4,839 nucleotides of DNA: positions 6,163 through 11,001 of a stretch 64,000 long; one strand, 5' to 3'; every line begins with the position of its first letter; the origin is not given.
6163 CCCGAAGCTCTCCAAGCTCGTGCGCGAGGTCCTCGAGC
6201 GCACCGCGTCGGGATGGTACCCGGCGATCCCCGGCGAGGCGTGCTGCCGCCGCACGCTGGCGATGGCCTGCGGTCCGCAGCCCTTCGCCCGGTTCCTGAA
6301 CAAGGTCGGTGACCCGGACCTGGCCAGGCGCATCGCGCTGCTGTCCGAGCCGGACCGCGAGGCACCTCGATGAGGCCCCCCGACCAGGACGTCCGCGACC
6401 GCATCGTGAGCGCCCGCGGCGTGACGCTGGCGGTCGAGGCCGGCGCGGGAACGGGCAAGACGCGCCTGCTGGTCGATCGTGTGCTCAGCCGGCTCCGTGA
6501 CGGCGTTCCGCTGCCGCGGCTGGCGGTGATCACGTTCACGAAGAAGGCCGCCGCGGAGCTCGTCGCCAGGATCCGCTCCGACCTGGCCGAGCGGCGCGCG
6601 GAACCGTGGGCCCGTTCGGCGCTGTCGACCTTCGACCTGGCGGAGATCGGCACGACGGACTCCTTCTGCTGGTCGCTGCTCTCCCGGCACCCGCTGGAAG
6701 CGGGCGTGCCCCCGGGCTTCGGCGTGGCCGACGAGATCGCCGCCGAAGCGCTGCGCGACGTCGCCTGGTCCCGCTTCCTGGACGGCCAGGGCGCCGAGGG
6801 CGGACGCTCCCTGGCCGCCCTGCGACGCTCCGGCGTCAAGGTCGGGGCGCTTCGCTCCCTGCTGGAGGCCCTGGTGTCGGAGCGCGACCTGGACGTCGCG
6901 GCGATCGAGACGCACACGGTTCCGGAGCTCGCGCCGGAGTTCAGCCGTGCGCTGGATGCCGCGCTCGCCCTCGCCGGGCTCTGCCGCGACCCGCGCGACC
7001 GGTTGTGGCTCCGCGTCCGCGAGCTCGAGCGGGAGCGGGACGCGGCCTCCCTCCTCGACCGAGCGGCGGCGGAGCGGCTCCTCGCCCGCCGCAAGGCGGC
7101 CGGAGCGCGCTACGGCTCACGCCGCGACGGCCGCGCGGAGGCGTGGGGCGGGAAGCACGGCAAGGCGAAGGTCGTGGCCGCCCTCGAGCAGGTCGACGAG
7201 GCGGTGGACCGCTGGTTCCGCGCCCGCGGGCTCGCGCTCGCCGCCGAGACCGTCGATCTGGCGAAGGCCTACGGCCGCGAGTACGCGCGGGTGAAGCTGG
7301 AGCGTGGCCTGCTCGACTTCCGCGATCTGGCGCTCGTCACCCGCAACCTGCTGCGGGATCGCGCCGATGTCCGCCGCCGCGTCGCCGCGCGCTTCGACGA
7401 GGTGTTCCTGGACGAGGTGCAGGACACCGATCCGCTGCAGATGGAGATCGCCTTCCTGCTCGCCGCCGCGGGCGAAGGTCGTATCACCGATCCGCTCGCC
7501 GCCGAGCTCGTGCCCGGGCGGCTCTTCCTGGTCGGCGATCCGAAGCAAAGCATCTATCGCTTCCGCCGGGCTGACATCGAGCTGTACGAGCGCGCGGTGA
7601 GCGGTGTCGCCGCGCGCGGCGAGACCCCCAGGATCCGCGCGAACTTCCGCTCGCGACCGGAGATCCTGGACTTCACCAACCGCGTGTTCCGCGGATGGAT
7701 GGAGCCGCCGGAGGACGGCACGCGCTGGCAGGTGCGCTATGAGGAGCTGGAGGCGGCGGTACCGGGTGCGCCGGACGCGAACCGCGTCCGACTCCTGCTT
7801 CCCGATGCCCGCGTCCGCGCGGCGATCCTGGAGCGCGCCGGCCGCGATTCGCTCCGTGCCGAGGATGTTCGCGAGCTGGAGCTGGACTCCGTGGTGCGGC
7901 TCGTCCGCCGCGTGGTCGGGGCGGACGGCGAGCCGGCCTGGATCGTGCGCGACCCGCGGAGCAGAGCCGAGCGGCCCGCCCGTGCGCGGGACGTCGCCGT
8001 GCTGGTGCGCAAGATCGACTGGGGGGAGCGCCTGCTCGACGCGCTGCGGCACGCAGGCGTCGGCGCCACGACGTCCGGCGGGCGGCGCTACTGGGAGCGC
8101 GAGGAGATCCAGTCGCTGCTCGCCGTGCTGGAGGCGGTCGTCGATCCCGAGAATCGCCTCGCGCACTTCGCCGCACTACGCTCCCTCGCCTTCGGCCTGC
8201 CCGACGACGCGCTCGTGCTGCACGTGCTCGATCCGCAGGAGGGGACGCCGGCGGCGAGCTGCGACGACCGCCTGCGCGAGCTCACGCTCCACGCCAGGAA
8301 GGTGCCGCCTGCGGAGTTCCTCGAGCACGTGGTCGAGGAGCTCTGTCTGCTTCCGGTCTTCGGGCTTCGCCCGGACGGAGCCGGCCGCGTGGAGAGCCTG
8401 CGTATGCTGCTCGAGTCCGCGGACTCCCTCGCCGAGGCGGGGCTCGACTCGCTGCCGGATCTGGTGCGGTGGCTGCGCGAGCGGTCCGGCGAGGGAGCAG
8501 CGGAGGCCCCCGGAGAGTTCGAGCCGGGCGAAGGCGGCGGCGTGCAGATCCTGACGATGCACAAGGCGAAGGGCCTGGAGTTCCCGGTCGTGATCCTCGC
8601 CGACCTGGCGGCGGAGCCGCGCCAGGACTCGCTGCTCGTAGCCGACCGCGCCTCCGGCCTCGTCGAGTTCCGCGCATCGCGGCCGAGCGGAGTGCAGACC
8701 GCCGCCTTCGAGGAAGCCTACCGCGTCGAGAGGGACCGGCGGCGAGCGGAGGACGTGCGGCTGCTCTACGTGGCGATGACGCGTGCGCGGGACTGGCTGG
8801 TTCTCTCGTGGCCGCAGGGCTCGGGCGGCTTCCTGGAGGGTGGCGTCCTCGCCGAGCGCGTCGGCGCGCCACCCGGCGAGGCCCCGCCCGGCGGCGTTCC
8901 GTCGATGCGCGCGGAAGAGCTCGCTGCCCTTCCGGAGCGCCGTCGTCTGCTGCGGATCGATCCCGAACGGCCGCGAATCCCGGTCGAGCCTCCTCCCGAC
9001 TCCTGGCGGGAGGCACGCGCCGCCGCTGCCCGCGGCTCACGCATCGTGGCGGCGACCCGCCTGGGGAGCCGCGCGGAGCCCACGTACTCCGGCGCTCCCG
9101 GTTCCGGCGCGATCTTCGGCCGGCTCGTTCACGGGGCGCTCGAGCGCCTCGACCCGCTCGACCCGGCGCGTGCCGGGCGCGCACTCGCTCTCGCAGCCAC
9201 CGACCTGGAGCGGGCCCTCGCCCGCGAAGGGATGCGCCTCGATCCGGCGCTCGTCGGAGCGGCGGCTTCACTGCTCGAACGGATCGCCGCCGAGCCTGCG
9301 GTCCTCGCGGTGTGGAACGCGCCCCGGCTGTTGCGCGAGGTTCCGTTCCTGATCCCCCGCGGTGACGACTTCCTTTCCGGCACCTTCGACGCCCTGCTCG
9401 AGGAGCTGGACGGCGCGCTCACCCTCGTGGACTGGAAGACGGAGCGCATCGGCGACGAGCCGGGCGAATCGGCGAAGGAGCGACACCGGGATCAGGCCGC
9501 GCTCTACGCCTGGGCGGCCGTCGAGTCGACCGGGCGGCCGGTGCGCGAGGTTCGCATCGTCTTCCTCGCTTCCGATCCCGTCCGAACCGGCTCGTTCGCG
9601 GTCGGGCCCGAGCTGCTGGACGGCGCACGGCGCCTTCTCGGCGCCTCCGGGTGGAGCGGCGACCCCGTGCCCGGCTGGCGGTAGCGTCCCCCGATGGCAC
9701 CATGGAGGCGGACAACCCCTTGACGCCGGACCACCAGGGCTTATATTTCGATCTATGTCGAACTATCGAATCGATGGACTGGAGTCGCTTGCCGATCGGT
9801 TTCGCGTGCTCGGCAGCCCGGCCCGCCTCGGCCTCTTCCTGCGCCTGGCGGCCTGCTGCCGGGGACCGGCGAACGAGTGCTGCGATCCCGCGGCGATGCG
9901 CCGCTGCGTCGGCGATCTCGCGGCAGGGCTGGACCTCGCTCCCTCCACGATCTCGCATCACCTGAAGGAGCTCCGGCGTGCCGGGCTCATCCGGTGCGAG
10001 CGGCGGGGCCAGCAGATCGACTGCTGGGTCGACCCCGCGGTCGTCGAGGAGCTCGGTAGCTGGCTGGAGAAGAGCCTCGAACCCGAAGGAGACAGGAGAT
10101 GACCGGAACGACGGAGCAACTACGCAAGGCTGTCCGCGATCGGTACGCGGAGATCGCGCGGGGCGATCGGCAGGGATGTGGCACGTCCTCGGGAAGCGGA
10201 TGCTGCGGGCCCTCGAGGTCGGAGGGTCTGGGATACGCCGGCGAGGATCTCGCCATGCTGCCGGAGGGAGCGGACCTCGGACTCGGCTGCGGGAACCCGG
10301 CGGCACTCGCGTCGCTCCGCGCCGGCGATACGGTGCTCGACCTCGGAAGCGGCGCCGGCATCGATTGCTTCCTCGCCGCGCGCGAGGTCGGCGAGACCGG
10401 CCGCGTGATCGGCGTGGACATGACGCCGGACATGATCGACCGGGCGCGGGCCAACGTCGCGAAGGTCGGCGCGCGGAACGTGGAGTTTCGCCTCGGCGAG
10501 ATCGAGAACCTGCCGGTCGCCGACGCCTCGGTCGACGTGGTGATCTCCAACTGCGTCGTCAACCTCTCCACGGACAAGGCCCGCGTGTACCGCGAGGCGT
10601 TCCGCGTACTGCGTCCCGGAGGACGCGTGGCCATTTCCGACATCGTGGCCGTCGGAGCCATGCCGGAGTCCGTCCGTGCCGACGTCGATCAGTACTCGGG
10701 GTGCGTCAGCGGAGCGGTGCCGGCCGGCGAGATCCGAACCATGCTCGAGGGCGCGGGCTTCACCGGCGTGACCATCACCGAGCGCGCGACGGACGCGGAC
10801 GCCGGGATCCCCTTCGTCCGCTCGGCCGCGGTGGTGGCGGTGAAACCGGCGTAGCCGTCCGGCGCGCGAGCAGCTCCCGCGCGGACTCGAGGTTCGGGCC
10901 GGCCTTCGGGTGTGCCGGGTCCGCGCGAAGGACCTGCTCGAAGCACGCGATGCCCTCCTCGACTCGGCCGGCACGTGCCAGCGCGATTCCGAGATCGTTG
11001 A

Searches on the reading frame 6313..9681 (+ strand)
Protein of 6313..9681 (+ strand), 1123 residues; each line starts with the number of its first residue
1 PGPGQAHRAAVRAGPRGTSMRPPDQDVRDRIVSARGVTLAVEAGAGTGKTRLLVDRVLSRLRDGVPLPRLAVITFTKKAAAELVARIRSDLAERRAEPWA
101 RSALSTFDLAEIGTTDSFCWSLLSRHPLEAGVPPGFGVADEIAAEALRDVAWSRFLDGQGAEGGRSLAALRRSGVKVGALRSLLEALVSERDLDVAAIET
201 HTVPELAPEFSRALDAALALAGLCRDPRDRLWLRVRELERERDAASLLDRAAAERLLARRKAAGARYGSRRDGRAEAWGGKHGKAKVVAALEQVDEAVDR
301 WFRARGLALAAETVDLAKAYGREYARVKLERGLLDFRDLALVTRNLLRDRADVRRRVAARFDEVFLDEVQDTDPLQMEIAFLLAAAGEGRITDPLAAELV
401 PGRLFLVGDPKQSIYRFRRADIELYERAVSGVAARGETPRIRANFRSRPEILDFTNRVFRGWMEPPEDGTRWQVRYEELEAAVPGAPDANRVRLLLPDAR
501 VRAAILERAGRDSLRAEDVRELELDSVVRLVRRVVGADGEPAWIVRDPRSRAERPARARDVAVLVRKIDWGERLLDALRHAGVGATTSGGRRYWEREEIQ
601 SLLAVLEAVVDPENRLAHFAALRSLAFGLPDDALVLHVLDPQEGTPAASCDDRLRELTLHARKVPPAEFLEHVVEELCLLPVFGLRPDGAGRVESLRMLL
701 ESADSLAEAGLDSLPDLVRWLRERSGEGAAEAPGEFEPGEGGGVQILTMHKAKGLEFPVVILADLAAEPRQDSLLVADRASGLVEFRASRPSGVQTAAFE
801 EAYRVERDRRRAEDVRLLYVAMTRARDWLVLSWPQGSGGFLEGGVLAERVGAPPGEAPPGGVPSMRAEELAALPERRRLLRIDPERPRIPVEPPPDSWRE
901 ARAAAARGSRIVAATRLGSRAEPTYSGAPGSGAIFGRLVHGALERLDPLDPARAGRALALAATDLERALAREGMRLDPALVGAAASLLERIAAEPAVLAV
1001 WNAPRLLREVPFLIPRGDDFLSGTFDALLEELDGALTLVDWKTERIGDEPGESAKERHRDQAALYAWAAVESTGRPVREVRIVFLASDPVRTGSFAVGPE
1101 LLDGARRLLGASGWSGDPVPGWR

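Call 71: search_protein_families(library=pfam, proteins=[window:6313-9681:+], max_evalue=0.0001)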
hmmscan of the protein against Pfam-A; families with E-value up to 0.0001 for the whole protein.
window:6313-9681:+ (1123 aa): 5 families
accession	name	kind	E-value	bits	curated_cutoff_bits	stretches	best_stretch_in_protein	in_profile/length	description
PF00580.27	UvrD-helicase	-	5.1e-46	158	23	1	32-427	9-265/271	UvrD/REP helicase N-terminal domain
PF13361.12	UvrD_C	-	2.3e-23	83.6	25.6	1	743-834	286-348/350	UvrD-like helicase C-terminal domain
PF13538.12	UvrD_C_2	-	4.7e-12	46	27.4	0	746-769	4-29/52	UvrD-like helicase C-terminal domain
PF12705.13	PDDEXK_1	-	3e-10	40.9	22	1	933-1082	35-184/247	PD-(D/E)XK nuclease superfamily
PF13245.12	AAA_19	-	1.3e-09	38.7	25.1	1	38-418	13-134/134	AAA domain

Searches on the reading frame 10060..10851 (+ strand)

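Call 71: search_protein_families(library=pfam, proteins=[window:10060-10851:+], max_evalue=0.0001)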
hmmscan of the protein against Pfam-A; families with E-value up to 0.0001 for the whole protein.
window:10060-10851:+ (264 aa): 12 families
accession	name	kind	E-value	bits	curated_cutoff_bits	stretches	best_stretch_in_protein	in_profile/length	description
PF13847.12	Methyltransf_31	-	3.6e-39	134.2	27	1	87-230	2-142/145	Methyltransferase domain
PF13649.12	Methyltransf_25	-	3.4e-23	82.6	27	1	92-188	1-97/97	Methyltransferase domain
PF08241.18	Methyltransf_11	-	6.5e-23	81.6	21.2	1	93-192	1-95/95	Methyltransferase domain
PF01209.24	Ubie_methyltran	-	1.8e-18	67.2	20.1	1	85-194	44-153/233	ubiE/COQ5 methyltransferase family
PF08242.18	Methyltransf_12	-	4e-13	50.4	30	1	93-190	1-98/98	Methyltransferase domain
PF01135.25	PCMT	-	2.1e-10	41.2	20.3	1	84-148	69-133/210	Protein-L-isoaspartate(D-aspartate) O-methyltransferase (PCMT)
PF13489.12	Methyltransf_23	-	4.4e-10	40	27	1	83-237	17-162/164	Methyltransferase domain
PF06325.19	PrmA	-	7.6e-08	32.6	22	1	86-197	159-263/296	Ribosomal protein L11 methyltransferase (PrmA)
PF05148.21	Methyltransf_8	-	1.2e-06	29.1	27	1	145-196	110-160/219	Hypothetical methyltransferase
PF05175.20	MTS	-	1.4e-05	25.3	23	1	89-192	32-138/170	Methyltransferase small domain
PF02353.26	CMAS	-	1.7e-05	24.8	27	1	85-198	59-170/273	Mycolic acid cyclopropane synthetase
PF20922.3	Anamorsin_N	-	8.1e-05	22.8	27.1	0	124-199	19-94/163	Anamorsin, N-terminal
